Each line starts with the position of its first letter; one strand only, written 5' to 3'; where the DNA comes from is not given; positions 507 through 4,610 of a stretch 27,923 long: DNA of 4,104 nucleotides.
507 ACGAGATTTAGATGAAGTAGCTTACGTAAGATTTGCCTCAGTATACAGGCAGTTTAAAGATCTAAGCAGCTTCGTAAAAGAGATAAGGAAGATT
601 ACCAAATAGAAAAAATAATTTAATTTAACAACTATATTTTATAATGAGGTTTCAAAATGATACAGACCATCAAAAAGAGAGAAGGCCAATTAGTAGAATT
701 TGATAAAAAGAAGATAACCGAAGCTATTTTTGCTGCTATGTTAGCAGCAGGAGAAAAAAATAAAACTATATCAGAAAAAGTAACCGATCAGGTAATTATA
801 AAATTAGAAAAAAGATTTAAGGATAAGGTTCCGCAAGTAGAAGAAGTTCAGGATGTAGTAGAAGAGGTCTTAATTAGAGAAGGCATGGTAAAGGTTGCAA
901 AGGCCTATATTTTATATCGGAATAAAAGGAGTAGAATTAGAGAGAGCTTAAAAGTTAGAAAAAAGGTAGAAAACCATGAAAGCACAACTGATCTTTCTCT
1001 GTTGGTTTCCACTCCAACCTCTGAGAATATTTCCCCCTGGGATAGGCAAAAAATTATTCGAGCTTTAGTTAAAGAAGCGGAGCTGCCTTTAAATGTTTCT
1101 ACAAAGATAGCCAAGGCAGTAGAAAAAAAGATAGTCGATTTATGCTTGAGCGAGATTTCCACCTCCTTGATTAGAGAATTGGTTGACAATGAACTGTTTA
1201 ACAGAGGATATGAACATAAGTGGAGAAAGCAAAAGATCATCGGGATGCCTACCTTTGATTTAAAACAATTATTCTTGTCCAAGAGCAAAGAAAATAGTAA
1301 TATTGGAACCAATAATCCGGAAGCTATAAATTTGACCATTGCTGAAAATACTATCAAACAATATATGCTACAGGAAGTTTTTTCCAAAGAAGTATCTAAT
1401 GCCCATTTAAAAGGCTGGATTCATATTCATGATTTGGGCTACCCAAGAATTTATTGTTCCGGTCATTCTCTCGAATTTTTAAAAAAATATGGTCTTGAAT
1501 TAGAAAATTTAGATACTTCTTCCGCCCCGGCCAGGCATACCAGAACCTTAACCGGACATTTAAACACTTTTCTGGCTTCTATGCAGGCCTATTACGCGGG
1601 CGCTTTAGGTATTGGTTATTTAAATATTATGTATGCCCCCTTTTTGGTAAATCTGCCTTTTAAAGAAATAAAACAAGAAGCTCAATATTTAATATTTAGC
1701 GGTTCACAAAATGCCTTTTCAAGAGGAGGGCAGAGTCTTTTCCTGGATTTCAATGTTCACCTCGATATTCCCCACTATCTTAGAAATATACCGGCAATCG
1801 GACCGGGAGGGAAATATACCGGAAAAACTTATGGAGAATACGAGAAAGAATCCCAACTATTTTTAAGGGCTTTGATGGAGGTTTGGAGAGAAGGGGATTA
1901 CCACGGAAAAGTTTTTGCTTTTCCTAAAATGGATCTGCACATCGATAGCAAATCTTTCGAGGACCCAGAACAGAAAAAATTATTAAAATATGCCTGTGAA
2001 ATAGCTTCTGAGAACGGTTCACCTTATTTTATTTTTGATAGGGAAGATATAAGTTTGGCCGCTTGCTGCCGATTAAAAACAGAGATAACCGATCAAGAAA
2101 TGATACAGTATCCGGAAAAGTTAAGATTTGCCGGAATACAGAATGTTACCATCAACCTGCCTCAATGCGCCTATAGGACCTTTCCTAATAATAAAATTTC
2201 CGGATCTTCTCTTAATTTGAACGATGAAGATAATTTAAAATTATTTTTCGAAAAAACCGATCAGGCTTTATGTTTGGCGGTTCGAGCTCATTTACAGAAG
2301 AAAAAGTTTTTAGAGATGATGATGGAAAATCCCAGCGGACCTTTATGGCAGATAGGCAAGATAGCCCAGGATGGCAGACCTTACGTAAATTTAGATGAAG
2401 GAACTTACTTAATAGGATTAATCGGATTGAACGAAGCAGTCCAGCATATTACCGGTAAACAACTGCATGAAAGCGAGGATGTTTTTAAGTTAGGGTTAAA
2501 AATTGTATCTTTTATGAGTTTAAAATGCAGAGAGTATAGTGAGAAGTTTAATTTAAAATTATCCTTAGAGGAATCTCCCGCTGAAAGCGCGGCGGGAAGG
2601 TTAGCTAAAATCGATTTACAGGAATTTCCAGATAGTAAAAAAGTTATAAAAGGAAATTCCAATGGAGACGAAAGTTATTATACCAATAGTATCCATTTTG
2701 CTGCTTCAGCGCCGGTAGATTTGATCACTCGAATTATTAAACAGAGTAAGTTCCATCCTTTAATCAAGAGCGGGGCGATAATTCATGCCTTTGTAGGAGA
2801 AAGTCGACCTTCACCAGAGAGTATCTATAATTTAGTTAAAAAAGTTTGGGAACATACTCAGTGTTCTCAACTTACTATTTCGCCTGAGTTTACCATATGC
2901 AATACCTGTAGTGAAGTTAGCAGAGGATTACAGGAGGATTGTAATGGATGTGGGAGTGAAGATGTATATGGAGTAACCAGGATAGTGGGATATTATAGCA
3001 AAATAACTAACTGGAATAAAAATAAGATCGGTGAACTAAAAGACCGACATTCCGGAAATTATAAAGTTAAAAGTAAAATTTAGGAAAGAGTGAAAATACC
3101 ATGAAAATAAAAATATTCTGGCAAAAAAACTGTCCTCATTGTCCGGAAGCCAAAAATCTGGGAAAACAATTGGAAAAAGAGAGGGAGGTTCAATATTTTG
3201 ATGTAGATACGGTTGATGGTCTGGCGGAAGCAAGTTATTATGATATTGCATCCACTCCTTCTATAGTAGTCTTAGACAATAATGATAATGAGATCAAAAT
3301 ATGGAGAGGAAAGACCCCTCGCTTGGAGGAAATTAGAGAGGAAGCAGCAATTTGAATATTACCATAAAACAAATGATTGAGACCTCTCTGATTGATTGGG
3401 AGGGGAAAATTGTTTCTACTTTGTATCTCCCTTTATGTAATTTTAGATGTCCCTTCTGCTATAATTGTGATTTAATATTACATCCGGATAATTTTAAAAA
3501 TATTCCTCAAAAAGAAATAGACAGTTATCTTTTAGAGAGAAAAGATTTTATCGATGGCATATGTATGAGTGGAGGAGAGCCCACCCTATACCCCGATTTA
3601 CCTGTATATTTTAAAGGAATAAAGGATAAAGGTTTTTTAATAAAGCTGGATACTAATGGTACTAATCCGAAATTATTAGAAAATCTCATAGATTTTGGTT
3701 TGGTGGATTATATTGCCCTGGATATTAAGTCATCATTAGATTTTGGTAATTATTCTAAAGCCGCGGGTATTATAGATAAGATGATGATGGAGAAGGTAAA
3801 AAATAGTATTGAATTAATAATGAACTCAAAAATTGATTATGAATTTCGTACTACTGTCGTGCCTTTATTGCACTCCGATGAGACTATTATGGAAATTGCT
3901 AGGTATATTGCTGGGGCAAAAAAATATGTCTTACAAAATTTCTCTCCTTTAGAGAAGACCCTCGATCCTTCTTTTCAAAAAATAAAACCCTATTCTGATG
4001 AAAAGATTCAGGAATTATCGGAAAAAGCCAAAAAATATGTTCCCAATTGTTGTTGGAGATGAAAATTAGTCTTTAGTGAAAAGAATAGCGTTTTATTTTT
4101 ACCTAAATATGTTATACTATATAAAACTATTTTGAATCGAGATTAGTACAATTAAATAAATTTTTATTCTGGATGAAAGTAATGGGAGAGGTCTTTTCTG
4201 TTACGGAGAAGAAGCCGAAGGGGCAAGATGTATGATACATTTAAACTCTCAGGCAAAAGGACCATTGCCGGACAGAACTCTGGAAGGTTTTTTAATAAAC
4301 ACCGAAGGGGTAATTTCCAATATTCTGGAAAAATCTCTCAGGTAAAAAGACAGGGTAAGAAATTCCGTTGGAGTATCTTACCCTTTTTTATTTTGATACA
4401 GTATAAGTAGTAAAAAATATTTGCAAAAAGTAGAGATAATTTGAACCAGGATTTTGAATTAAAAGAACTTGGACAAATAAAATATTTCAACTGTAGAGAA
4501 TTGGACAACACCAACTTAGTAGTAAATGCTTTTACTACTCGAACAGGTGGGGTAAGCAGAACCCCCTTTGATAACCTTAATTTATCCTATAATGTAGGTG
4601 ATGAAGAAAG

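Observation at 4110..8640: Tandem glycine riboswitch heading pgeF plus a five-gene flavin/Fe-S dehydrogenase: candidate glycine-response system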

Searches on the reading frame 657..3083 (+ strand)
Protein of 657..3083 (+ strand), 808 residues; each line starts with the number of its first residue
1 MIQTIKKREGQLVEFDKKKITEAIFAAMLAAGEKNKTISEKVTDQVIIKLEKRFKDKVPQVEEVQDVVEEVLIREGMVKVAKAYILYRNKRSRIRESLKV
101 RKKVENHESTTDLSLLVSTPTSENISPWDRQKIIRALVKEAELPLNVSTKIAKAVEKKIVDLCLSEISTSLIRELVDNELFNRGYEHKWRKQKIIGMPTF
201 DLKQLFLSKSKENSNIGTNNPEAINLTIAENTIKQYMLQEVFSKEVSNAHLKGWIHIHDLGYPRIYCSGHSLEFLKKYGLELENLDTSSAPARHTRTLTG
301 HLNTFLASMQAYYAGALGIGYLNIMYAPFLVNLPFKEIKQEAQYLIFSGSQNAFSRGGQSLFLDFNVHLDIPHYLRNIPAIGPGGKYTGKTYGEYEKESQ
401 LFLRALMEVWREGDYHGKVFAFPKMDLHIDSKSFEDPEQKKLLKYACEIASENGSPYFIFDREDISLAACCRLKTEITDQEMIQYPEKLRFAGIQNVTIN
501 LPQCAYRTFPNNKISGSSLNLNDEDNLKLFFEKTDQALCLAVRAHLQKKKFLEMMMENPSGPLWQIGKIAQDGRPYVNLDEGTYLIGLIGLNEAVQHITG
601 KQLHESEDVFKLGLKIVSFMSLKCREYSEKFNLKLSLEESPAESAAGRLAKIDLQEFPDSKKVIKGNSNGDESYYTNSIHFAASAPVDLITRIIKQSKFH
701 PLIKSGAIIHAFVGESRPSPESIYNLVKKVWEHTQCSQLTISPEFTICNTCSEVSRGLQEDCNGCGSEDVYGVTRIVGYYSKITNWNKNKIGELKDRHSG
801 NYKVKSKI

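Call 8: search_protein_families(library=ncbifam, proteins=[window:657-3083:+], max_evalue=0.00001)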
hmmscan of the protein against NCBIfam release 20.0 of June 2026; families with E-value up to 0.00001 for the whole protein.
window:657-3083:+ (808 aa): 13 families
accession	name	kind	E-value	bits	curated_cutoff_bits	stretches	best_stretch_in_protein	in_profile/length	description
TIGR02487.1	NrdD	equivalog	1.2e-122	410.5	326.35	1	211-799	1-580/581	anaerobic ribonucleoside-triphosphate reductase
NF006126.0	PRK08270.1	equivalog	3.4e-103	346.2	548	2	207-799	109-680/684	ribonucleoside triphosphate reductase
NF006358.0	PRK08579.1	equivalog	3.7e-73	246.7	585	2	211-479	25-292/624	anaerobic ribonucleoside triphosphate reductase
NF005497.0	PRK07111.1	equivalog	7.2e-71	239.5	764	3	492-800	450-743/746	anaerobic ribonucleoside triphosphate reductase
NF006127.0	PRK08271.1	equivalog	4.8e-39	134.3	545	1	228-798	86-625/631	anaerobic ribonucleoside-triphosphate reductase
NF006732.0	PRK09263.1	equivalog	1.2e-38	133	657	3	520-797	418-702/712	anaerobic ribonucleoside-triphosphate reductase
NF011292.0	PRK14704.1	equivalog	1.1e-34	120.1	736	1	563-797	382-614/618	anaerobic ribonucleoside triphosphate reductase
TIGR02827.1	RNR_anaer_Bdell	equivalog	2.7e-33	115.4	568.3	1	224-797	51-594/596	anaerobic ribonucleoside-triphosphate reductase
NF005010.0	PRK06406.1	subfamily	3.3e-19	68.6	1125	1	1-100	3-104/771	vitamin B12-dependent ribonucleotide reductase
NF006207.0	PRK08332.1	equivalog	5.7e-18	63.6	2400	1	3-99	4-100/1684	vitamin B12-dependent ribonucleotide reductase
NF005544.0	PRK07207.1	equivalog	3.1e-15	55.1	965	1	5-161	36-195/965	ribonucleoside-diphosphate reductase subunit alpha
NF009028.0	PRK12364.1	equivalog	1e-13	50.2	1377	1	4-104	2-104/842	ribonucleoside-diphosphate reductase subunit alpha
NF009029.0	PRK12365.1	equivalog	8.4e-10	37.2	1350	1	4-107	119-230/1046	ribonucleoside-diphosphate reductase subunit alpha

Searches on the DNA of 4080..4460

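Call 4: search_rna_families(source=window, start=4080, end=4460, threshold=evalue, max_evalue=10, show_alignments=4)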
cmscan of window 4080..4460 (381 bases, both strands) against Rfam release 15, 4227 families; matches with E-value up to 10: 6.
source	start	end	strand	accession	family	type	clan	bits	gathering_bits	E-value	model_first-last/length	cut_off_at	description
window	4169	4357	+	RF03166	glycine-GGAnGA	Cis-reg; riboswitch;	CL00125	85.8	110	1.2e-18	1-177/177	no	glycine-GGAnGA riboswitch aptamer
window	4272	4341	-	RF02427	SpF10_sRNA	Gene; sRNA;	-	16.5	60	2.1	1-57/57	no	Streptococcus sRNA SpF10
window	4378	4397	-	RF02929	algC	Cis-reg;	-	15.2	33.8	3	1-52/52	no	algC RNA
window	4294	4393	+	RF02551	DapZ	Cis-reg;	-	15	56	5.1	1-78/78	no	ABC transporter regulator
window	4321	4437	+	RF02861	IR_84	Gene; sRNA;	-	14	51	6.7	1-186/186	no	Neisseria sRNA 84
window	4337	4396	-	RF00832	mir-71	Gene; miRNA;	-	13.8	50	5.2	1-73/73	no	mir-71 microRNA precursor family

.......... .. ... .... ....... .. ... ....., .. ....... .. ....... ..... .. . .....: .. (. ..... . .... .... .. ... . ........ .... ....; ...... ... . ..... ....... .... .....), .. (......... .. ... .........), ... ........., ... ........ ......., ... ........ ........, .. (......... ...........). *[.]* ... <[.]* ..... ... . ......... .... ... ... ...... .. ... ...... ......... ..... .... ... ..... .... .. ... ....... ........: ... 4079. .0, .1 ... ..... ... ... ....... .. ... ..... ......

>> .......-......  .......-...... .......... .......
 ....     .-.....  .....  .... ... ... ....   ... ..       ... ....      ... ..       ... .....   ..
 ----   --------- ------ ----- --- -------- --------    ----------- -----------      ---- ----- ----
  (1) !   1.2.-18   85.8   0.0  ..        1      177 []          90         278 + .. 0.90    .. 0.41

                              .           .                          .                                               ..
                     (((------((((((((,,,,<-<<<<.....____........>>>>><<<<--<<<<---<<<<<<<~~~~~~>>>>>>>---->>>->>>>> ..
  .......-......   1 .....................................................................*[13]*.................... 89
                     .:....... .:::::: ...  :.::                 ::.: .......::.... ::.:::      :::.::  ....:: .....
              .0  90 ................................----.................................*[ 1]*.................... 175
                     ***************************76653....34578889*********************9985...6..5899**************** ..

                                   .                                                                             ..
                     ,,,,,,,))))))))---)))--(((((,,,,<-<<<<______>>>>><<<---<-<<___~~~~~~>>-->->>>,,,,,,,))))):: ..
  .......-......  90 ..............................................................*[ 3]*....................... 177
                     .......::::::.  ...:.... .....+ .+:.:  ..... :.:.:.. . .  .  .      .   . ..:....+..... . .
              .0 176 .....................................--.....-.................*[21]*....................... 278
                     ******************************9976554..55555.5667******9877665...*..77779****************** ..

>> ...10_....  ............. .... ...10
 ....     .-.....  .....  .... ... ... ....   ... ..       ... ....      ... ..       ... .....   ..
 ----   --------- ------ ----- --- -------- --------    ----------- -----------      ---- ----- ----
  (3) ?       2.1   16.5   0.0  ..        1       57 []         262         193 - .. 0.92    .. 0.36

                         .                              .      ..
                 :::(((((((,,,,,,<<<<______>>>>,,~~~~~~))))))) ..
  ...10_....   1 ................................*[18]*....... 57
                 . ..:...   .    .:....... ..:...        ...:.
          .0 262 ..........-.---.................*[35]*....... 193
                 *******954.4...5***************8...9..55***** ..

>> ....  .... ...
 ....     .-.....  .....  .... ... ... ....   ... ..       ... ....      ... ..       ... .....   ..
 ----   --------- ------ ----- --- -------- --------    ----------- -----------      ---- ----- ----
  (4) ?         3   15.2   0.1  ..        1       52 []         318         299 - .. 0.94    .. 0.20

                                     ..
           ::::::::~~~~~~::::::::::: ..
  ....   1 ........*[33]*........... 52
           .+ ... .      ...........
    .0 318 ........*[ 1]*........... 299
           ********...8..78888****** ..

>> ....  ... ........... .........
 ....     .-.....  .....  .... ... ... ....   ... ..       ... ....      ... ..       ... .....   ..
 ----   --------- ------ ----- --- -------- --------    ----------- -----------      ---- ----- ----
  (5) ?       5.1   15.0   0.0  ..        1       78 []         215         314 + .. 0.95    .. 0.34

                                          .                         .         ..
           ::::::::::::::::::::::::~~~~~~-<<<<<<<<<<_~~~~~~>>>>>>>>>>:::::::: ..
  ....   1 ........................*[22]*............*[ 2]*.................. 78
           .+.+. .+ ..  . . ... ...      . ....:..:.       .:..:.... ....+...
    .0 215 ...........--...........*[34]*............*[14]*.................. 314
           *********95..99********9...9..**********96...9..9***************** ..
